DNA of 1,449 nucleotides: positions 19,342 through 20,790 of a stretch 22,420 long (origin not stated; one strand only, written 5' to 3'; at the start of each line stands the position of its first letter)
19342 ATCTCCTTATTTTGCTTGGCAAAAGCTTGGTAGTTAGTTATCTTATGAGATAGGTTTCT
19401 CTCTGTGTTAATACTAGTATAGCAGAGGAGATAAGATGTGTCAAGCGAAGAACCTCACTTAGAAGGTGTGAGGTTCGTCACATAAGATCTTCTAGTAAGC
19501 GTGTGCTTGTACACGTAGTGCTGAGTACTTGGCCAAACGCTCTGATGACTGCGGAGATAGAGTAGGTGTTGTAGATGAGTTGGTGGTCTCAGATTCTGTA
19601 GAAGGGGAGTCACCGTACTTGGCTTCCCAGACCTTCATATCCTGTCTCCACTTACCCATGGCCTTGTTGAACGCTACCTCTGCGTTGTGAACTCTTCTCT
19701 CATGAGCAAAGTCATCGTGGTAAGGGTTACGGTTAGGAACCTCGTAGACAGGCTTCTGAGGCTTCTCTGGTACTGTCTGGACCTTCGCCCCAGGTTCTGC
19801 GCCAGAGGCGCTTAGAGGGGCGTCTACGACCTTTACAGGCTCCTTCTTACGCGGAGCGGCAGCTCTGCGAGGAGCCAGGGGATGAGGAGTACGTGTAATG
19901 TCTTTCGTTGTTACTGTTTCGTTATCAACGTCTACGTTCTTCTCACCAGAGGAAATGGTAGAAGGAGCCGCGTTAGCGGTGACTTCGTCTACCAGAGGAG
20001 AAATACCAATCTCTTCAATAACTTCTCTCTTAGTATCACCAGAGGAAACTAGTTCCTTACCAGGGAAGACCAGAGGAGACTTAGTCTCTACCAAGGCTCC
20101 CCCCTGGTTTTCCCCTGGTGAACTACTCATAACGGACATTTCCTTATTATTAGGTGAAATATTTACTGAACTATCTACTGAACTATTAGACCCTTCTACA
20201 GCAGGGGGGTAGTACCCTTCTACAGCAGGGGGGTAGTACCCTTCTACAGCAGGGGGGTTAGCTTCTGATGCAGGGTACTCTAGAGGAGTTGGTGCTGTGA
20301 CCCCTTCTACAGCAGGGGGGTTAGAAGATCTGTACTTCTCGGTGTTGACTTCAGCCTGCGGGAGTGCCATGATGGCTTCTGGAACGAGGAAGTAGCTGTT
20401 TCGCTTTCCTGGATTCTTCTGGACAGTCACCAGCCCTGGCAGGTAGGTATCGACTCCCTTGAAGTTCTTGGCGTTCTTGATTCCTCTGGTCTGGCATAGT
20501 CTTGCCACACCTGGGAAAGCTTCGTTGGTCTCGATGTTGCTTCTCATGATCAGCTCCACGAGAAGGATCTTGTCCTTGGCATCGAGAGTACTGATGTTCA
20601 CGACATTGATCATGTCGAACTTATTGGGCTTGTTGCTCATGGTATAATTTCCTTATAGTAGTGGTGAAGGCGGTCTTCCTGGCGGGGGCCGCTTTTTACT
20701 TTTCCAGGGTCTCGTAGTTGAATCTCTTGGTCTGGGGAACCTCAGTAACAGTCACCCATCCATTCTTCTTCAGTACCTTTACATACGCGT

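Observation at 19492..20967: Plasmid-style copy-control unit in a phage: wHTH repressor, predicted countertranscript, Rep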

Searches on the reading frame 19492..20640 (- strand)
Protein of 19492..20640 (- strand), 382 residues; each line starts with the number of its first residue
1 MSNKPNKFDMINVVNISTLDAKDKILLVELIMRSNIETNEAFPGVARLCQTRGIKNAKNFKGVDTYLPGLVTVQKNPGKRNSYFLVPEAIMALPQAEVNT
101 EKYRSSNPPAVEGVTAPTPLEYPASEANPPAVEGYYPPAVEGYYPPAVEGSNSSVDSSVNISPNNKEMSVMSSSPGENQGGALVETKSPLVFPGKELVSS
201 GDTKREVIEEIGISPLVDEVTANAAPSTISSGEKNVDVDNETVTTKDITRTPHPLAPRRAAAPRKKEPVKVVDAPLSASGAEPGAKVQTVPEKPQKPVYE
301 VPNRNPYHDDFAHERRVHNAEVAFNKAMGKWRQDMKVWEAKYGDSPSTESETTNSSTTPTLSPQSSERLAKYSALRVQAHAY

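Call 5: search_protein_families(library=pfam, proteins=[window:19492-20640:-], max_evalue=0.1)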
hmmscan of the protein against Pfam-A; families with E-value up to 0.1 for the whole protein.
window:19492-20640:- (382 aa): 0 families
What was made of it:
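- On Lambda-O-like initiator with intragenic origin: There is no sequence match to Phage_rep_O itself (call 5).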

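Call 9: search_protein_families(library=phrogs, proteins=[window:19492-20640:-], max_evalue=0.01)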
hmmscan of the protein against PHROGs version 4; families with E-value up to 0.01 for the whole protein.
window:19492-20640:- (382 aa): 0 families
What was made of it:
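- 19492..20640 (-): Putative replication initiator (382 aa). It has an N-terminal winged helix (residues 1-100), a disordered linker (about 110-290) and C-terminal helices. No direct Pfam or PHROG hit (calls 5, 9).
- On pMV158-family copG/RNAII/repB control unit: No Pfam or PHROG hit to any RCR Rep (calls 5, 9).
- Tried and rejected: Pfam and PHROG scans on the window's Rep: no hit (calls 5, 9).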

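Call 11: search_dna_similar(query=window:19492-20640:-, collection=phages, mode=protein, max_rows=30)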
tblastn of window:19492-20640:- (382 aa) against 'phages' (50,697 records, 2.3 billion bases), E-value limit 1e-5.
No match.

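Call 13: find_related_loci(query=window:19492-20640:-, collection=viral_contigs, flank=4000)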
Query window:19492-20640:- (382 aa) in viral_contigs; peptide patterns used: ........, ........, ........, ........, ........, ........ (x = any residue, [..] = any of these).
No stretch of DNA in the collection matches any of the patterns.

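Call 14: find_homologous_proteins(query=window:19492-20640:-, max_evalue=0.001)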
Query window:19492-20640:- (382 aa): 13 proteins with E <= 0.001 among 4402 candidates.
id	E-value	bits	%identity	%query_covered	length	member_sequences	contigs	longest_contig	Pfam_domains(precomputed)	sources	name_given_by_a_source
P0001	4.9e-247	837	100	100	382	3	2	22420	-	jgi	-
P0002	1.6e-134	467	65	99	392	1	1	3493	-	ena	-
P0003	2.2e-95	338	49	99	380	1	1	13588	-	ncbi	-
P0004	1.7e-69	253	41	96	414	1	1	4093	-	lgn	-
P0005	1.3e-55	207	42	88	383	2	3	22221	-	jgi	-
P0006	7.5e-47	179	40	90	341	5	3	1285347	-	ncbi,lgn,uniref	ncbi:hypothetical protein ACK389_05520 [Streptomyces antibioticus]|uniref:hypothetical protein n=2 T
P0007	5.5e-43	166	49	58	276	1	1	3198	-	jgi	-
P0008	4.3e-27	114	49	40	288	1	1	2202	-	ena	-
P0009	2.7e-24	104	44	45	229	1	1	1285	-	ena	-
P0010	1.4e-22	99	50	36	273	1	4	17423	-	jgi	-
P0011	9.2e-22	96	35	70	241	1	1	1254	PF13730.13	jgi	jgi:hypothetical protein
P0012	3.6e-18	84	47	29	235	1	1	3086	-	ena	-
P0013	3.3e-12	65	40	33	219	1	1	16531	-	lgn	-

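Call 15: find_encoding_contigs(protein=P0002, flank=3000, max_places=3)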
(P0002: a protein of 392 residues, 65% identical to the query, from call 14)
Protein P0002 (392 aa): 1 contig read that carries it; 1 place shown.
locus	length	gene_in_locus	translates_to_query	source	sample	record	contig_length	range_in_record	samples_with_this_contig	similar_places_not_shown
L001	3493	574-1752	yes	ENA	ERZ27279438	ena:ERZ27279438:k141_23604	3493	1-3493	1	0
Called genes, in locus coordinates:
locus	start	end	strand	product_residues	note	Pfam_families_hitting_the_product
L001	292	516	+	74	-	PF13412:HTH_24 (weak), PF12802:MarR_2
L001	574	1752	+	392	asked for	-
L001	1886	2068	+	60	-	-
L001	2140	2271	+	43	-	-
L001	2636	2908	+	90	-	-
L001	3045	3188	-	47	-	-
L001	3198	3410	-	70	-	-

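Call 16: find_encoding_contigs(protein=P0003, flank=3000, max_places=3)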
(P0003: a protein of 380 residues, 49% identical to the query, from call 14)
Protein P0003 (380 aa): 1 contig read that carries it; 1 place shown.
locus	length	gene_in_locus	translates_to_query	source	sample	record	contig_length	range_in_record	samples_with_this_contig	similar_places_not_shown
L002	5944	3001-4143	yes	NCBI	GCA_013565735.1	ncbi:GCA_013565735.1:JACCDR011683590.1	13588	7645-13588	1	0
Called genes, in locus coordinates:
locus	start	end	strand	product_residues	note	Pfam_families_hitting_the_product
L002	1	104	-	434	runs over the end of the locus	PF04860:Phage_portal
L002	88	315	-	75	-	-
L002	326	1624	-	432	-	PF04466:Terminase_3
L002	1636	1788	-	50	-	-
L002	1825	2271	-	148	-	-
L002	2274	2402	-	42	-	-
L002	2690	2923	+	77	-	PF13412:HTH_24 (weak), PF12802:MarR_2 (weak)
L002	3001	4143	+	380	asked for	-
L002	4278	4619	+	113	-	-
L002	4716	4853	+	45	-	-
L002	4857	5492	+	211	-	-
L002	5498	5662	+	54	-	-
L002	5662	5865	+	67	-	-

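Call 17: find_encoding_contigs(protein=P0004, flank=3000, max_places=3)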
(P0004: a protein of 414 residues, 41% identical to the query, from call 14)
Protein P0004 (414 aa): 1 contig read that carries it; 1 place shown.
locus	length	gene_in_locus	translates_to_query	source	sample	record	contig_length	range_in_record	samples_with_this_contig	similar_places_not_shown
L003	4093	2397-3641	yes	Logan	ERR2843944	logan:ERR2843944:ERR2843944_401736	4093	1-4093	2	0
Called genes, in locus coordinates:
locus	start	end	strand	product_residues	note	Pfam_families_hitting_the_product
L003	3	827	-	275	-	?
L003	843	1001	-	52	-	-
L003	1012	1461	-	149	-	-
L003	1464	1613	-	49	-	-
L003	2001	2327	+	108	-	PF13545:HTH_Crp_2 (faint), PF13412:HTH_24 (weak)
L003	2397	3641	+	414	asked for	-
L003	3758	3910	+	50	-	-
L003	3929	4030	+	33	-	-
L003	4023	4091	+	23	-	?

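Call 18: find_encoding_contigs(protein=P0005, flank=3000, max_places=3)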
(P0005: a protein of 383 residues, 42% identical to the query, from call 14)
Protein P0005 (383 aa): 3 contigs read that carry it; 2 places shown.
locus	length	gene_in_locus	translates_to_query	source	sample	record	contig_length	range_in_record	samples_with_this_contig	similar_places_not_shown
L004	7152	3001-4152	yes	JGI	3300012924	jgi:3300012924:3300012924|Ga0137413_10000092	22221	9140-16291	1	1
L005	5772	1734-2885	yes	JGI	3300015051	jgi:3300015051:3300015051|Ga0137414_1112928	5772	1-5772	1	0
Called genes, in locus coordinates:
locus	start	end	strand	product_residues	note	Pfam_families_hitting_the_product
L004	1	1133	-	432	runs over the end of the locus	PF04466:Terminase_3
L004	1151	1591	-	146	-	-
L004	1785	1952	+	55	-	PF02604:PhdYeFM_antitox (weak)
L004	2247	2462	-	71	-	-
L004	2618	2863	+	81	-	PF13730:HTH_36 (weak)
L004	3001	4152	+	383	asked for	-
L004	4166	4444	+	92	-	-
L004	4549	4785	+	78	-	PF01402:RHH_1 (weak)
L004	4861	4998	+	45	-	-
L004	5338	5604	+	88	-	-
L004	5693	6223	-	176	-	-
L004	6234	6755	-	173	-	-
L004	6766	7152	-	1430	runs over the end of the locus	-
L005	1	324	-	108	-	?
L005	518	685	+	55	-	PF02604:PhdYeFM_antitox (weak)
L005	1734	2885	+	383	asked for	-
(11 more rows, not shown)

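Call 19: find_encoding_contigs(protein=P0006, flank=3000, max_places=3)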
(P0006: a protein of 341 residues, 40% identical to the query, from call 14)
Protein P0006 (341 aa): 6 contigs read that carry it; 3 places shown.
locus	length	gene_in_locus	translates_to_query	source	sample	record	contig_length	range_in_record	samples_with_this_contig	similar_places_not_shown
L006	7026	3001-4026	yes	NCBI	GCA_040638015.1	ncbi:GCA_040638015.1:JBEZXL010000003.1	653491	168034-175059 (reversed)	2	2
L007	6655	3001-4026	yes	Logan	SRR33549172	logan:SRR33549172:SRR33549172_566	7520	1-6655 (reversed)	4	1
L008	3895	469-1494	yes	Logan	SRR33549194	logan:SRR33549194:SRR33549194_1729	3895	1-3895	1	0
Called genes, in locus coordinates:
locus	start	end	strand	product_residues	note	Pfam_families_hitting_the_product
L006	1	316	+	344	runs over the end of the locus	PF00589:Phage_integrase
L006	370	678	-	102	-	-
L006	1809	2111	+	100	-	-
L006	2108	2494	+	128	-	-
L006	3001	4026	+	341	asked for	-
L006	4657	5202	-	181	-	-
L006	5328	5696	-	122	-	-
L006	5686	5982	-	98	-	-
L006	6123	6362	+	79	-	PF00392:GntR, PF08279:HTH_11 (weak)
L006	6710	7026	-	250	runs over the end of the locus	PF01648:ACPS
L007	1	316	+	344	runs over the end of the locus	PF00589:Phage_integrase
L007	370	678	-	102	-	-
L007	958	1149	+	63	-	-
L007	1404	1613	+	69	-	-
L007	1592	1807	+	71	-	-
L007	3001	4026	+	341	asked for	-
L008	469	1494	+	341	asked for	-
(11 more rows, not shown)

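Call 20: find_encoding_contigs(protein=P0007, flank=3000, max_places=2)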
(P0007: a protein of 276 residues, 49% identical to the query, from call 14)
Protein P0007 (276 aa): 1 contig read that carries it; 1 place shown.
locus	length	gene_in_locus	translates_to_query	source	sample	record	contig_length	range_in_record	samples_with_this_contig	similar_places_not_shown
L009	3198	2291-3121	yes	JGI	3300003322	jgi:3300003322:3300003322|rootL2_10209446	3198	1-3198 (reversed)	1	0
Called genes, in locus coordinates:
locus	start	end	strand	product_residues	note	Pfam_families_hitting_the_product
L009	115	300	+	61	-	-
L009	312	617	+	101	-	-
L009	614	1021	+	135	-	-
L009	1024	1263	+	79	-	-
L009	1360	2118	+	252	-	-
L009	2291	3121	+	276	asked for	-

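Call 21: find_encoding_contigs(protein=P0010, flank=3000, max_places=4)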
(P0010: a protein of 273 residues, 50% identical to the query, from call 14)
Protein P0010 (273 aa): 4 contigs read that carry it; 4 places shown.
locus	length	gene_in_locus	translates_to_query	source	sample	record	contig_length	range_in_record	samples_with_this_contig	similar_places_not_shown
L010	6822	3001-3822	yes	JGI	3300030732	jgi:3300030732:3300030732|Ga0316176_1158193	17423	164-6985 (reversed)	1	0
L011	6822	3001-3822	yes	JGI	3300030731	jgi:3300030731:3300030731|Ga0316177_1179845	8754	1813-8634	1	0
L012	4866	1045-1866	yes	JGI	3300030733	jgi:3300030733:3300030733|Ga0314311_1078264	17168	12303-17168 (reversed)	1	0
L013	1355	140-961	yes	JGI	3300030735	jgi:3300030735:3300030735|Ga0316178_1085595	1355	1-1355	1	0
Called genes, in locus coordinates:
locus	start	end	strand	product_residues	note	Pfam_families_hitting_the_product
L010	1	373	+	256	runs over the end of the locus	-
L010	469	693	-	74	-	-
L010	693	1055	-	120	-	PF11774:Lsr2, PF23359:Lsr2_DNA-bd (weak)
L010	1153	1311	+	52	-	PF21983:NikA-like, PF01402:RHH_1 (weak)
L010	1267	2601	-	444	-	PF14659:Phage_int_SAM_3, PF00589:Phage_integrase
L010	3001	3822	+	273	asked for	-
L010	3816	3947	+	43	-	-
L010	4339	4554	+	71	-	-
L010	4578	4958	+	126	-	-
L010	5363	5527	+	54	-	-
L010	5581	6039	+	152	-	-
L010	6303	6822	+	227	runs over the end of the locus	?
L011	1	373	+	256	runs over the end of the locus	-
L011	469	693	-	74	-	-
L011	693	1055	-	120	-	PF11774:Lsr2, PF23359:Lsr2_DNA-bd (weak)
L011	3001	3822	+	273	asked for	-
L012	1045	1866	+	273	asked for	-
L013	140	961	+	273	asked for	-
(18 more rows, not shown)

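Call 22: find_encoding_contigs(protein=P0013, flank=3000, max_places=2)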
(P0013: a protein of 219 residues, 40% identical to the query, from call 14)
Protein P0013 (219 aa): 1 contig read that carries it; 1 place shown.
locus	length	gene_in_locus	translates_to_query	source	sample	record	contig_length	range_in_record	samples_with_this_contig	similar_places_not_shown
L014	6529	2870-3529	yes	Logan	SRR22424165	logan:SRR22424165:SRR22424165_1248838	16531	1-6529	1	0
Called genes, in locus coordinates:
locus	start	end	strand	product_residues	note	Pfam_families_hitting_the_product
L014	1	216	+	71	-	?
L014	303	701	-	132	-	PF11774:Lsr2, PF23359:Lsr2_DNA-bd (faint)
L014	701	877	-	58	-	-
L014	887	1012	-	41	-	-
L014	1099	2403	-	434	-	PF14659:Phage_int_SAM_3 (weak), PF00589:Phage_integrase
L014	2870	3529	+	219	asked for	-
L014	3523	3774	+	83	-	-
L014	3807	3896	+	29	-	-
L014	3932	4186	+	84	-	-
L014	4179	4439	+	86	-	-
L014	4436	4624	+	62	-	-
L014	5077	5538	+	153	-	-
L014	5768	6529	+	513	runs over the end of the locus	PF17289:Terminase_6C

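Call 26: find_related_loci(query=A1, collection=viral_contigs, flank=2500)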
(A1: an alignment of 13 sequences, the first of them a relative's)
Query A1 (382 aa) in viral_contigs; peptide patterns used: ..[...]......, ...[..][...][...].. (x = any residue, [..] = any of these).
60 stretches matched a pattern; 2 encode a relative of the query (tblastn E <= 1e-3); 2 distinct loci.
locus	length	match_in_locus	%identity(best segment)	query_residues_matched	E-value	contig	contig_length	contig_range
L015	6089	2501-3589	42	7-346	9e-63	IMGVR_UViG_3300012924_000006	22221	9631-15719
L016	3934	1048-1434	50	6-142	6e-29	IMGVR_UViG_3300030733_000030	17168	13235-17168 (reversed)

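Call 27: find_related_loci(query=A1, collection=metagenome_contigs, flank=2500)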
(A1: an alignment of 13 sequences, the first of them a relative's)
Query A1 (382 aa) in metagenome_contigs; peptide patterns used: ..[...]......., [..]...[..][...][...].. (x = any residue, [..] = any of these).
86 stretches matched a pattern; 6 encode a relative of the query (tblastn E <= 1e-3); 6 distinct loci.
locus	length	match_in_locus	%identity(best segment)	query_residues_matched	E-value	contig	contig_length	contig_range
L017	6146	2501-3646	99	1-382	0e+0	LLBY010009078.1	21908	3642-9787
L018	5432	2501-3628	49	3-382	2e-102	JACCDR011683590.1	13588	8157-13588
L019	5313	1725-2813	42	7-346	2e-62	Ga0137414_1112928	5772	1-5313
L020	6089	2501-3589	42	7-346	2e-62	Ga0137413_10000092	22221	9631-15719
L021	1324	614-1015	45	6-162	7e-30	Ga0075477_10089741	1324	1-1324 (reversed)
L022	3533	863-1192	47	3-117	4e-24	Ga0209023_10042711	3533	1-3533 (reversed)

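Call 28: find_related_loci(query=A1, collection=genome_contigs, flank=2500)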
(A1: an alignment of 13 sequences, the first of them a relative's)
Query A1 (382 aa) in genome_contigs; peptide patterns used: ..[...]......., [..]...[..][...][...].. (x = any residue, [..] = any of these).
61 stretches matched a pattern; 2 encode a relative of the query (tblastn E <= 1e-3); 2 distinct loci.
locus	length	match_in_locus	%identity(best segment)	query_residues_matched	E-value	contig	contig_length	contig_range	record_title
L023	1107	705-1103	49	6-142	2e-35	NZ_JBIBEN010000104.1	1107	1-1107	Streptomyces sp. NPDC012510 NPDC012510_191_E2.ctg-0104, whole genome shotgun sequence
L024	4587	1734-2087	48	6-134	2e-26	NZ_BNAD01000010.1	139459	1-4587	Nocardioides flavus (ex Wang et al. 2016) strain CGMCC 1.12791 sequence10, whole genome shotgun sequence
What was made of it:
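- Tried and rejected: Scans of viral_contigs, metagenome_contigs and genome_contigs with the Rep alignment added only one near-identical contig and some distant short homologues (calls 13, 26-28).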

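Call 46: predict_structure(alignment_id=A1)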
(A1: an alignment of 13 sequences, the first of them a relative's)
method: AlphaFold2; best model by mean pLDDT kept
length: 382 residues; sequences in the alignment: 13
mean_pLDDT: 60.8   pTM: 0.31
mean pLDDT of the five models: 60.8, 56.9, 54.5, 54.4, 54.0
residues with pLDDT >= 90: 93; 70-90: 55; 50-70: 49; < 50: 185
segments of 3 or more residues with pLDDT < 50: 112-129, 131-137, 140-162, 164-256, 258-282, 348-359, 380-382
pLDDT, mean of each block of 10 residues (from residue 1): 75 93 94 91 91 89 91 87 92 80 56 45 42 43 41 35 34 33 34 37 36 37 35 35 37 42 41 43 54 88 88 91 93 91 61 44 62 54 45
secondary structure, 60 per line:
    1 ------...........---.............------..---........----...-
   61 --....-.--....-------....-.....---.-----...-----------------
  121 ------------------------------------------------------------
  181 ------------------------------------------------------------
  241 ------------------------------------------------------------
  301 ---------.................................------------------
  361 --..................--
elements in order: H7-16 H21-33 H45-52 H63-66 E71-74 E82-85 H87-91 H310-342 H363-380
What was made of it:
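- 19492..20640 (-): AF2 model (call 46).
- On pMV158-family copG/RNAII/repB control unit: The AF2 model is a winged helix, a disordered linker and helices (call 46).
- On Lambda-O-like initiator with intragenic origin: AF2 domain layout (call 46).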

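Call 50: fold_search(model_id=the predicted structure, library=pdb)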
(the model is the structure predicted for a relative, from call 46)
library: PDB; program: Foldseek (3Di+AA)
matches with E <= 10: 139; with E <= 0.001: 0
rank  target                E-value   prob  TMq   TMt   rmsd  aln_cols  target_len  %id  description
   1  5loe_B                7.7e-02  0.90  0.15  0.20   5.7        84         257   14  Structure of full length Cody from Bacillus subtilis in complex with Ile (released 2017-01-11)
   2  5loe_A                1.2e-01  0.92  0.16  0.22   5.7        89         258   11  Structure of full length Cody from Bacillus subtilis in complex with Ile (released 2017-01-11)
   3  2kko_MODEL_1_A        1.2e-01  0.77  0.14  0.42   9.3        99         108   16  Solution NMR structure of the homodimeric winged helix-turn-helix DNA-binding domain (fragment 1-100) Mb0332 f (released 2009-08-11)
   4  8c7u_C                2.0e-01  0.77  0.16  0.22   5.7        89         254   12  Transcriptional pleiotropic repressor CodY from Enterococcus faecalis in complex with Leu and a 30-bp DNA fragment enc (released 2023-06-28)
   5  4hw0_C                2.3e-01  0.44  0.11  0.34   8.1        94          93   11  Crystal structure of Sso10a-2, a DNA-binding protein from Sulfolobus solfataricus (released 2013-10-30)
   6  3m8f_A                2.9e-01  0.54  0.15  0.42   7.0        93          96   12  Protein structure of type III plasmid segregation TubR mutant (released 2010-07-07)
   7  4omz_B                3.3e-01  0.84  0.15  0.50   6.4        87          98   13  Crystal Structure of NolR from Sinorhizobium fredii (released 2014-04-16)
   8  3pqj_A                3.5e-01  0.63  0.14  0.43   6.1        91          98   18  Crystal Structure of the transcriptional repressor BigR from Xylella fastidiosa (released 2011-06-01)
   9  3f6v                  3.5e-01  0.57  0.13  0.42   5.3        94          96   19  Crystal structure of Possible transcriptional regulator for arsenical resistance (released 2008-11-25)
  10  5trd_A                3.9e-01  0.91  0.16  0.26   2.8        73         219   12  Structure of RbkR (Riboflavin Kinase) from Thermoplasma acidophilum determined in complex with CTP and its cognate DNA (released 2016-11-23)
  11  4ooi_C                4.2e-01  0.47  0.14  0.43   4.9        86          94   16  Reduced HlyU from Vibrio cholerae N16961 (released 2014-12-31)
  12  3cta                  4.4e-01  0.69  0.14  0.25   5.1        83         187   14  Crystal structure of riboflavin kinase from Thermoplasma acidophilum (released 2008-04-29)
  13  8c7u_A                4.7e-01  0.54  0.15  0.21   5.5        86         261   12  Transcriptional pleiotropic repressor CodY from Enterococcus faecalis in complex with Leu and a 30-bp DNA fragment enc (released 2023-06-28)
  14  2xub                  5.0e-01  0.80  0.17  0.15   4.6        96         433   11  Human RPC62 subunit structure (released 2011-03-02)
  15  7p6f_AAA              5.3e-01  0.63  0.14  0.45   6.6        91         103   16  1.93 A resolution X-ray crystal structure of the transcriptional regulator SrnR from Streptomyces griseus (released 2022-05-25)
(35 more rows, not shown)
